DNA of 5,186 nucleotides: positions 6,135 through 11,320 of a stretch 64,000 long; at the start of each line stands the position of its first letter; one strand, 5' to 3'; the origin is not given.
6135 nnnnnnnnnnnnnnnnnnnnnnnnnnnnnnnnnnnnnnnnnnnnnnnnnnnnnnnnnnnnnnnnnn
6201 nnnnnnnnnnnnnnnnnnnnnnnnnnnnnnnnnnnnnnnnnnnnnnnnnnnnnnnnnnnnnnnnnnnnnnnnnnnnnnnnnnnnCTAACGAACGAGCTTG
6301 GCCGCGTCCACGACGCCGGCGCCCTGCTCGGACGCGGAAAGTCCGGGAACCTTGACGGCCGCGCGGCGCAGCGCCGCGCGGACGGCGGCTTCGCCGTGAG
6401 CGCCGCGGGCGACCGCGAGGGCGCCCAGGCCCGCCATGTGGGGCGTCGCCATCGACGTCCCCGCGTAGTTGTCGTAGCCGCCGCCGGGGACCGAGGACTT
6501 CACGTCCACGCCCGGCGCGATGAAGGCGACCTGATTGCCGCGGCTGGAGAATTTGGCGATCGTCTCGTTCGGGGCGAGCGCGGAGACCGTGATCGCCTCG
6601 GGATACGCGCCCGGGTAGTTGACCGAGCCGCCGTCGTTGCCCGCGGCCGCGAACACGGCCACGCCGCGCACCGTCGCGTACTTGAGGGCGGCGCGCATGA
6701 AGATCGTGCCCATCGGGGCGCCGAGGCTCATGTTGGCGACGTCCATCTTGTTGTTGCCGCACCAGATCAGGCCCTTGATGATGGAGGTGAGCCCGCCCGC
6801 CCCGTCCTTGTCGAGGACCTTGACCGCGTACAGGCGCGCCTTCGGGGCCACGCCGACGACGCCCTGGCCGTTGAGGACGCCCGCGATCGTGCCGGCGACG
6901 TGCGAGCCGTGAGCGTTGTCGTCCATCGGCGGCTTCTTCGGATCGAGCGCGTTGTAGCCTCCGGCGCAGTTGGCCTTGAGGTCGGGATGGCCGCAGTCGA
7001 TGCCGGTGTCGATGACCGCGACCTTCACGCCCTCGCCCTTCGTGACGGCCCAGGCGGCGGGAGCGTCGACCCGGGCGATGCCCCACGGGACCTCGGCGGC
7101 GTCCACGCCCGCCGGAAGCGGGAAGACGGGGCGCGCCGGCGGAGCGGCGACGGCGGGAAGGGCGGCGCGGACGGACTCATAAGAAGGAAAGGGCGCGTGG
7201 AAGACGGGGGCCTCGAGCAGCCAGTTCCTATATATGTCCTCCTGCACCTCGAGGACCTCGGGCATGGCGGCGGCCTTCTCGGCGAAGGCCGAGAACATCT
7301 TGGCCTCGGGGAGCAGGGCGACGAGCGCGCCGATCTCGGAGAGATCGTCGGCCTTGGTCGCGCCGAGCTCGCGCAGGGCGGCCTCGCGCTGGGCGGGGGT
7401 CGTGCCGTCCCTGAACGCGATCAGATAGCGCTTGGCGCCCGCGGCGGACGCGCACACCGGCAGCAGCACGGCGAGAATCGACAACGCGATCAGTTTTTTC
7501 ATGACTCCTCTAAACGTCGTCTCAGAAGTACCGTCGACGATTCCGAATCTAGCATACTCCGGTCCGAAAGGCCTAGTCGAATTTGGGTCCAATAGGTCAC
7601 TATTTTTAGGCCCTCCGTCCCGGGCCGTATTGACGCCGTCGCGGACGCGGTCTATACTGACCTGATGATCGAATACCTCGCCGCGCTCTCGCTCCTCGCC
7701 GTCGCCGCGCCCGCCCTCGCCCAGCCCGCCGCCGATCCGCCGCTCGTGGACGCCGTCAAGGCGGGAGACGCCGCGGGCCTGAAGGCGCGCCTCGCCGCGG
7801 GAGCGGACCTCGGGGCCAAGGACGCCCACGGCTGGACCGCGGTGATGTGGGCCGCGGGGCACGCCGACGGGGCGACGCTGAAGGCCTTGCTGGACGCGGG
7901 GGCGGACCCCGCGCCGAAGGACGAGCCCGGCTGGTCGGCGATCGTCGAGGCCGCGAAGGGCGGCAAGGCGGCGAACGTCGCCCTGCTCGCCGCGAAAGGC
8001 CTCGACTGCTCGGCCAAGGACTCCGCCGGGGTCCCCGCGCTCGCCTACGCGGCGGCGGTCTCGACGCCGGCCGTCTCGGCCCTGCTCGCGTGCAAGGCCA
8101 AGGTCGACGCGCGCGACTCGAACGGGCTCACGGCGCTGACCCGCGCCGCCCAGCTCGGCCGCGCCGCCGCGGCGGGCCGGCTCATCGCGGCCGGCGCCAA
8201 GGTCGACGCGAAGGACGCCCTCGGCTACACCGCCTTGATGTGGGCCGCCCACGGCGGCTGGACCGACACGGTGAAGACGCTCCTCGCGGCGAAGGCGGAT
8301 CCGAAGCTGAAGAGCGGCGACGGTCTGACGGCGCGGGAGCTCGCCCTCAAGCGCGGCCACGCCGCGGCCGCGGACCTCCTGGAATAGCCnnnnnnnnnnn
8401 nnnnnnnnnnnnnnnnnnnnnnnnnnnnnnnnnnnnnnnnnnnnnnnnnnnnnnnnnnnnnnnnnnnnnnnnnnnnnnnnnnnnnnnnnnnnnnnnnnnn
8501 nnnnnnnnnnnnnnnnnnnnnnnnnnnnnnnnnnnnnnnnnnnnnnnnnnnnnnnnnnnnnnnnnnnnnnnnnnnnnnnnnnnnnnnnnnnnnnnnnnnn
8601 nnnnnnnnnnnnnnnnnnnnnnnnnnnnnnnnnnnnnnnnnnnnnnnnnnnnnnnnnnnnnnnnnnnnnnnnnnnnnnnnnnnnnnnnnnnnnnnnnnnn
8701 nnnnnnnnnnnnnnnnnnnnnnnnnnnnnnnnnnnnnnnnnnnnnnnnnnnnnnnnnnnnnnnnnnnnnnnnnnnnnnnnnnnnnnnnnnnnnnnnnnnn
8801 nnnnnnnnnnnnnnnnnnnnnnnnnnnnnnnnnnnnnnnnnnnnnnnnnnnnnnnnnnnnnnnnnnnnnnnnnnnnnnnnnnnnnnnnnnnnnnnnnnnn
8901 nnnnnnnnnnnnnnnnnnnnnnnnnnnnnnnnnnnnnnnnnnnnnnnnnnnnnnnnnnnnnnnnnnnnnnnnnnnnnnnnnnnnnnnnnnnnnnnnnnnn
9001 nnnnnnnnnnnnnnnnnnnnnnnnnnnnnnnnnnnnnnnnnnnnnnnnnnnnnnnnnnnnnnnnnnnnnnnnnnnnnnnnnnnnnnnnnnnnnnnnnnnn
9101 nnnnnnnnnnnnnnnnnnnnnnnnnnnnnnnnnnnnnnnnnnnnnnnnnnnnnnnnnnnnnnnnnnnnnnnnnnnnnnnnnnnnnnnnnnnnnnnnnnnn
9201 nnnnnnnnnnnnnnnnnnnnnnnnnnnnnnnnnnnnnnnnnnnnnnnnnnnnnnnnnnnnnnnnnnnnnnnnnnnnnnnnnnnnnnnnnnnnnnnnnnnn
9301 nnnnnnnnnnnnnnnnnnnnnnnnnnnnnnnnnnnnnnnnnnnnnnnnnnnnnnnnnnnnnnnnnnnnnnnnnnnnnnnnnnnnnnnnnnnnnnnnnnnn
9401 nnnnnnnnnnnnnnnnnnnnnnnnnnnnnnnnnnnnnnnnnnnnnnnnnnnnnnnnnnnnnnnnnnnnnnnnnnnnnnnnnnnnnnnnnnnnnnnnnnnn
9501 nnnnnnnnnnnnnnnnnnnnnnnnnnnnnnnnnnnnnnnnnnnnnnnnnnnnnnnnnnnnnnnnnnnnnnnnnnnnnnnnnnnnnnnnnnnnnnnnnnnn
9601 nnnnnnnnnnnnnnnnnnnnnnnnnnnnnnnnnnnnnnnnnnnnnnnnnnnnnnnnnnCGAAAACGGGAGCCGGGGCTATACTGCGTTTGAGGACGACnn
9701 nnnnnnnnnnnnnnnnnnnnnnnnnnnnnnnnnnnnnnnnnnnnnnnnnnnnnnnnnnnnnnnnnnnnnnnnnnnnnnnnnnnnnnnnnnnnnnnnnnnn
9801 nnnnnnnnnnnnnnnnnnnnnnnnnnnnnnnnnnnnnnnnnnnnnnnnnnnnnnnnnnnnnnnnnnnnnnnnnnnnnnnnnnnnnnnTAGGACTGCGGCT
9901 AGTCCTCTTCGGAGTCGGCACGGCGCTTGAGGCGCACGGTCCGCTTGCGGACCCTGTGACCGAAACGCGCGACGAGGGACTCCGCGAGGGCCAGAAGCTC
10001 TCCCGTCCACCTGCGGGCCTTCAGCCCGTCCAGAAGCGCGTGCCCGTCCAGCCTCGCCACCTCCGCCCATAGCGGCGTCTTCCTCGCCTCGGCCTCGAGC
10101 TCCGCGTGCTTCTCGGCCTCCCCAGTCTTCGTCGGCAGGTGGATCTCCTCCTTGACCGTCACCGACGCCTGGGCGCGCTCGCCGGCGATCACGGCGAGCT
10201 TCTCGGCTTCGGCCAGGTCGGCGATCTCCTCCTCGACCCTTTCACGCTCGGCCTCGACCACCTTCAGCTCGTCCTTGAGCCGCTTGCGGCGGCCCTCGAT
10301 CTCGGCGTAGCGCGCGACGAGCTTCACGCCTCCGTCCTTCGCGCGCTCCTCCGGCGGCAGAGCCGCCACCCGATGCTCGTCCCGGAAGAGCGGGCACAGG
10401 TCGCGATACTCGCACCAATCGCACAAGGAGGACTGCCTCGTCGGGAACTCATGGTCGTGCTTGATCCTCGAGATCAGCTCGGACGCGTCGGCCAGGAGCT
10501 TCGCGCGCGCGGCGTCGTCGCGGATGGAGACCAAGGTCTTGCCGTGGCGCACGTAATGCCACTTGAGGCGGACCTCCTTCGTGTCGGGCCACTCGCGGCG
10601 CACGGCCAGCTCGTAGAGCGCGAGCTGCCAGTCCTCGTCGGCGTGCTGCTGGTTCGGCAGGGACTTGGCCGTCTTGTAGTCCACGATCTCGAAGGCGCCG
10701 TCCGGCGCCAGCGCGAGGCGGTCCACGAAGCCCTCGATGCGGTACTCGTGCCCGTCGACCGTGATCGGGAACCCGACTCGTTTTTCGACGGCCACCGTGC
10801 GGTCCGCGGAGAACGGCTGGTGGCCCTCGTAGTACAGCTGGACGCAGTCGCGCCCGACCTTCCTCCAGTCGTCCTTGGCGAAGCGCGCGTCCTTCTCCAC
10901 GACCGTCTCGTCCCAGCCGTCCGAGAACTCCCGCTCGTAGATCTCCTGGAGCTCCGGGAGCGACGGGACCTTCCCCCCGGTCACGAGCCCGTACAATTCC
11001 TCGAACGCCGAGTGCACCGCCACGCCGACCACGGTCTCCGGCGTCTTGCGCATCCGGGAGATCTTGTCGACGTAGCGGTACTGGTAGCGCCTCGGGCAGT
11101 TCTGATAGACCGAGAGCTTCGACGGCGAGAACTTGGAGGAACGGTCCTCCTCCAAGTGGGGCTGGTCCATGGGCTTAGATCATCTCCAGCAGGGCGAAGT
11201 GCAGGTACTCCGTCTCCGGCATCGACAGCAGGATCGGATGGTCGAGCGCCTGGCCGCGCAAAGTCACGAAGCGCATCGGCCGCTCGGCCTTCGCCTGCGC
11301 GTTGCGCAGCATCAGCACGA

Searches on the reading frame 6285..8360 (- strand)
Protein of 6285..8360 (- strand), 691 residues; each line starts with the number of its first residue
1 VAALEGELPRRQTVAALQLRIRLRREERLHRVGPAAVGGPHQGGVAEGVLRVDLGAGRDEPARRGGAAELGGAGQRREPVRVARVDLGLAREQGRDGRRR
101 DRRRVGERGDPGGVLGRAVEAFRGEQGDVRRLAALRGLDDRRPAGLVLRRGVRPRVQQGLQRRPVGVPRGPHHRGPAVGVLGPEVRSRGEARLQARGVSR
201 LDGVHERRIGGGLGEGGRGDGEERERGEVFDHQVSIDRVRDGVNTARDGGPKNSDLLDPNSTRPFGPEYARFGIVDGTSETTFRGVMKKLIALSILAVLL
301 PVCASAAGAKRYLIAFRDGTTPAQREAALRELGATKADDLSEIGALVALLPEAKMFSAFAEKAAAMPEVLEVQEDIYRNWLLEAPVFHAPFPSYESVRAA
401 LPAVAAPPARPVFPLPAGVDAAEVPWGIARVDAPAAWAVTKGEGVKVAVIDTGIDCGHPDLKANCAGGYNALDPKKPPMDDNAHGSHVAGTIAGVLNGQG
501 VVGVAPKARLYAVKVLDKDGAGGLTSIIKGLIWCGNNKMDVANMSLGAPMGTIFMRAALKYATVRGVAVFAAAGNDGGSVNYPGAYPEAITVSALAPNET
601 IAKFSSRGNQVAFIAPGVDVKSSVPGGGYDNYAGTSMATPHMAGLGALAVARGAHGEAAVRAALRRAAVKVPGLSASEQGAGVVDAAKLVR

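Call 63: search_protein_families(library=pfam, proteins=[window:6285-8360:-], max_evalue=0.001)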
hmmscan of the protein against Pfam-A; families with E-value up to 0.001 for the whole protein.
window:6285-8360:- (691 aa): 1 family
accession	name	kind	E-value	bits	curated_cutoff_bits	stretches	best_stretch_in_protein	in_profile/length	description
PF00082.27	Peptidase_S8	-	3.1e-52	178.1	21.8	1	442-682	1-288/288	Subtilase family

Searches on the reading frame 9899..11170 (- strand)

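Call 63: search_protein_families(library=pfam, proteins=[window:9899-11170:-], max_evalue=0.001)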
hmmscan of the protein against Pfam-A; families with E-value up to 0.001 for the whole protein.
window:9899-11170:- (423 aa): 2 families
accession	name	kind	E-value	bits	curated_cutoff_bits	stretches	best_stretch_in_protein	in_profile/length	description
PF12705.13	PDDEXK_1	-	9.9e-41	140.7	22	1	14-260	2-247/247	PD-(D/E)XK nuclease superfamily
PF01930.23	Cas_Cas4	-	0.00013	22.6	22.7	1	157-259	63-158/160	Domain of unknown function DUF83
